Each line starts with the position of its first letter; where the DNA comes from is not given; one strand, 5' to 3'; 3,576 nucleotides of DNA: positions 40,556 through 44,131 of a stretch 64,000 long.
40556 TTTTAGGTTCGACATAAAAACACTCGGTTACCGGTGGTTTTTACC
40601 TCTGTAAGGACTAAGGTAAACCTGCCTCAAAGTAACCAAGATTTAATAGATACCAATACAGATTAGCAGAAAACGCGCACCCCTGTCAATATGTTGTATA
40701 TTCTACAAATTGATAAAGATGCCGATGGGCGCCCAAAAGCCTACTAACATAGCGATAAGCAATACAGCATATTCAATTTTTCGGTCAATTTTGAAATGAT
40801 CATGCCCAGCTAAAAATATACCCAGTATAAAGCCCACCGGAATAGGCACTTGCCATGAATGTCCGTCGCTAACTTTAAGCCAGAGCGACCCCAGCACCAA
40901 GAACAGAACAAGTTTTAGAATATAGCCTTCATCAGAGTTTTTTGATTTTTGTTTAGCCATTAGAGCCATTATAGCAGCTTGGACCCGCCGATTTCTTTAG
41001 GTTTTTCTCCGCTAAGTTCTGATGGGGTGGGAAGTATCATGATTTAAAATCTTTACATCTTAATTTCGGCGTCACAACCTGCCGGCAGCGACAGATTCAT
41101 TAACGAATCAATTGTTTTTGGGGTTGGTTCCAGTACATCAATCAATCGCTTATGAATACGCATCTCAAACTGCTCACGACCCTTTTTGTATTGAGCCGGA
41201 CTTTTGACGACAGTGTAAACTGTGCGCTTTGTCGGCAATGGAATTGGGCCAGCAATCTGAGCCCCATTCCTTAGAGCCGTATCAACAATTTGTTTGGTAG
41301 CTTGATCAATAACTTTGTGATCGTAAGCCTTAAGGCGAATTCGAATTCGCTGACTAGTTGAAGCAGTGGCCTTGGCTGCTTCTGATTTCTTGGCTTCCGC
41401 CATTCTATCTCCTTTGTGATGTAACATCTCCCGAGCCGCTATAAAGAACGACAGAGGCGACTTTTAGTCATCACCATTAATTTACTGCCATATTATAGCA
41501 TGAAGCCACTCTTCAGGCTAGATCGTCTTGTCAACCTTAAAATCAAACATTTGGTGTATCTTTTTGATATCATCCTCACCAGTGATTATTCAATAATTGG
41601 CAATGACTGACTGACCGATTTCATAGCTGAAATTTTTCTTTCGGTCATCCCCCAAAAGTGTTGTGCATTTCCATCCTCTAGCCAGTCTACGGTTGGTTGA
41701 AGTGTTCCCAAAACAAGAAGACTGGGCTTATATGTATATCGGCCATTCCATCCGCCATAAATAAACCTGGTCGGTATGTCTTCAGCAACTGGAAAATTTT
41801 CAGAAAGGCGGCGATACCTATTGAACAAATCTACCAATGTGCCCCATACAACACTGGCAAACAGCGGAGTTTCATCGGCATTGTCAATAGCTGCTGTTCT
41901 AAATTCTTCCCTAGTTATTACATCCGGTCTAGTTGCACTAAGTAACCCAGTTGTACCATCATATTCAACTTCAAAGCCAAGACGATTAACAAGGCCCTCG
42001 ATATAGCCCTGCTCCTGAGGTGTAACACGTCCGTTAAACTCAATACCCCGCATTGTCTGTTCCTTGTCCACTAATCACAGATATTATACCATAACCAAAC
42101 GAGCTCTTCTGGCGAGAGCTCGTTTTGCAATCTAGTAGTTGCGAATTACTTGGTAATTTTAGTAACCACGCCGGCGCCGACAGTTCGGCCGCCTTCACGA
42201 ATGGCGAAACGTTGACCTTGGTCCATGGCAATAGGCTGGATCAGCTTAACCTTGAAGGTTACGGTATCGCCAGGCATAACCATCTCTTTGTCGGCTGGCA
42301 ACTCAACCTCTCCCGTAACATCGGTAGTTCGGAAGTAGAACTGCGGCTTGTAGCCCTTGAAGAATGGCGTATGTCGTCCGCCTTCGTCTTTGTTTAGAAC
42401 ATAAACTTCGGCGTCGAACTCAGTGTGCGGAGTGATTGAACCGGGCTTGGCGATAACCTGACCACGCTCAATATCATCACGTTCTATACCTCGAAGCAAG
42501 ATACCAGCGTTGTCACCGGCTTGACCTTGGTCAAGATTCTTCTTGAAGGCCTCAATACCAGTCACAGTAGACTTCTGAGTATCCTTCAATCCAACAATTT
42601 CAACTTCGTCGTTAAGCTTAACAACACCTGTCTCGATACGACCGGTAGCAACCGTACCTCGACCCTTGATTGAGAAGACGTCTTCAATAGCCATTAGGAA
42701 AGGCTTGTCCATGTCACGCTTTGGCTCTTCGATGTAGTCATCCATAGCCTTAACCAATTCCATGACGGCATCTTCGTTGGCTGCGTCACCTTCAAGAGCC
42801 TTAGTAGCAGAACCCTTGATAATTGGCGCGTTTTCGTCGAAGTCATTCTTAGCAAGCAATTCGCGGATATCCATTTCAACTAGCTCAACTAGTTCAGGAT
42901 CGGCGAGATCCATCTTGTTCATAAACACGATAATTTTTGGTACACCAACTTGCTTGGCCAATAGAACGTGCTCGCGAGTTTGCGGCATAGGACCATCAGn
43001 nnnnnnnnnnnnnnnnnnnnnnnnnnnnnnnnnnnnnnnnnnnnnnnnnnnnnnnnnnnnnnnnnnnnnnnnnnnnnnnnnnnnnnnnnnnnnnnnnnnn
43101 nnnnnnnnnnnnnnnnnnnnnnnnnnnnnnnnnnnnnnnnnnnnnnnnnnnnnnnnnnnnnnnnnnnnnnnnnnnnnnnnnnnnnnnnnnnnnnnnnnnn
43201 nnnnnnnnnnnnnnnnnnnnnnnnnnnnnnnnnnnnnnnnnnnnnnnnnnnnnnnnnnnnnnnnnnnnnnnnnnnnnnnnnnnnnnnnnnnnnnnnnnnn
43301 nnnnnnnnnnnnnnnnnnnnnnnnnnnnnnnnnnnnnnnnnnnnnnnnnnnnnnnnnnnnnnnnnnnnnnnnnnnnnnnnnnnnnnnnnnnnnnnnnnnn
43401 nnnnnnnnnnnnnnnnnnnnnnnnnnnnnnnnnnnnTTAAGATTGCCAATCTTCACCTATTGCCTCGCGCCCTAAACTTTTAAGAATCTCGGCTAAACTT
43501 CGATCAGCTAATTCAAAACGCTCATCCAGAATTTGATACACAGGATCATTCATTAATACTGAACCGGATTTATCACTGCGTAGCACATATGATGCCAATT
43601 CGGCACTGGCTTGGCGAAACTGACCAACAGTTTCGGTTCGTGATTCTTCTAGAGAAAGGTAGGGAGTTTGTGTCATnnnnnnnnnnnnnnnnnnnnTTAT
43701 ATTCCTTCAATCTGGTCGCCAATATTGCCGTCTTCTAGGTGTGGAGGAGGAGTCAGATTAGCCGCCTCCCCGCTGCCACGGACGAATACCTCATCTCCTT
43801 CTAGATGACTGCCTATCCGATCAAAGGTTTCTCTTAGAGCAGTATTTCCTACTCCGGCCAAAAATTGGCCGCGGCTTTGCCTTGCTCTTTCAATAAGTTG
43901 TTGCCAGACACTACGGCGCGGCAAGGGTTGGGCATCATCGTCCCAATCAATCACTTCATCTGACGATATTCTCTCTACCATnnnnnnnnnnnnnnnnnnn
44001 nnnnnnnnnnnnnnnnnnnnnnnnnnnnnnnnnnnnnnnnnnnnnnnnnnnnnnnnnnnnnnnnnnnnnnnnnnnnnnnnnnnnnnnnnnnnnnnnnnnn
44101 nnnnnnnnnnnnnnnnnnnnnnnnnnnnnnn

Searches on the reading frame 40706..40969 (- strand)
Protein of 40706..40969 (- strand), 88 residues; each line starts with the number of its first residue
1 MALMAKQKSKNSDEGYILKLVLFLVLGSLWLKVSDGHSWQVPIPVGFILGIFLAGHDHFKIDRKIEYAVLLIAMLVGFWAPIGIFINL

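Call 70: search_protein_families(library=pfam, proteins=[window:40706-40969:-], max_evalue=0.01)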
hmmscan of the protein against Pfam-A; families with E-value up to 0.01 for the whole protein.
window:40706-40969:- (88 aa): 0 families

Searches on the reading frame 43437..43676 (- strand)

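Call 4: search_protein_families(library=pfam, proteins=[window:43437-43676:-], max_evalue=1)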
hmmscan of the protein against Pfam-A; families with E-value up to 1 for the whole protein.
window:43437-43676:- (79 aa): 0 families

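Call 6: search_protein_families(library=ncbifam, proteins=[window:43437-43676:-], max_evalue=1)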
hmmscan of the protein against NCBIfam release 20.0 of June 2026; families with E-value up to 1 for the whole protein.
window:43437-43676:- (79 aa): 1 family
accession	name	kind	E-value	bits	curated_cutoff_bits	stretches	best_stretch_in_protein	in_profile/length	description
NF005072.0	PRK06490.1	equivalog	0.19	10.6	339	1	16-59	112-157/251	glutamine amidotransferase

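Call 48: search_protein_families(library=padloc, proteins=[window:43440-43676:-], max_evalue=1)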
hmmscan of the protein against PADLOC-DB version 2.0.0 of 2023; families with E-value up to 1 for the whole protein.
window:43440-43676:- (79 aa): 0 families

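Call 49: search_protein_families(library=phrogs, proteins=[window:43440-43676:-], max_evalue=1)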
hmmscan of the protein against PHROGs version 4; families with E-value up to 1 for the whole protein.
window:43440-43676:- (79 aa): 0 families

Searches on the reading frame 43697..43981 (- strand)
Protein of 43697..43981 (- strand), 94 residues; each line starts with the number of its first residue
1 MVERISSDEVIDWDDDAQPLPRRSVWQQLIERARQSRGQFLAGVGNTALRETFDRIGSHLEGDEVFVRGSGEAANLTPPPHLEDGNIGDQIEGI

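Call 4: search_protein_families(library=pfam, proteins=[window:43697-43981:-], max_evalue=1)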
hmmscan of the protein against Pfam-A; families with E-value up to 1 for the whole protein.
window:43697-43981:- (94 aa): 0 families

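Call 6: search_protein_families(library=ncbifam, proteins=[window:43697-43981:-], max_evalue=1)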
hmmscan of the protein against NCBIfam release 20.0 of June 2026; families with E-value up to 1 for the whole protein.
window:43697-43981:- (94 aa): 0 families

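Call 48: search_protein_families(library=padloc, proteins=[window:43700-43981:-], max_evalue=1)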
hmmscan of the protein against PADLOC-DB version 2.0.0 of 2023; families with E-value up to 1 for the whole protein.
window:43700-43981:- (94 aa): 0 families

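Call 49: search_protein_families(library=phrogs, proteins=[window:43700-43981:-], max_evalue=1)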
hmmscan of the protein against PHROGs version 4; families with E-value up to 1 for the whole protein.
window:43700-43981:- (94 aa): 1 family
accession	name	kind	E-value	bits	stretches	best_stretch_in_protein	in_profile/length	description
phrog_8206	-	unknown function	0.027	15.6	1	5-65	43-100/151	-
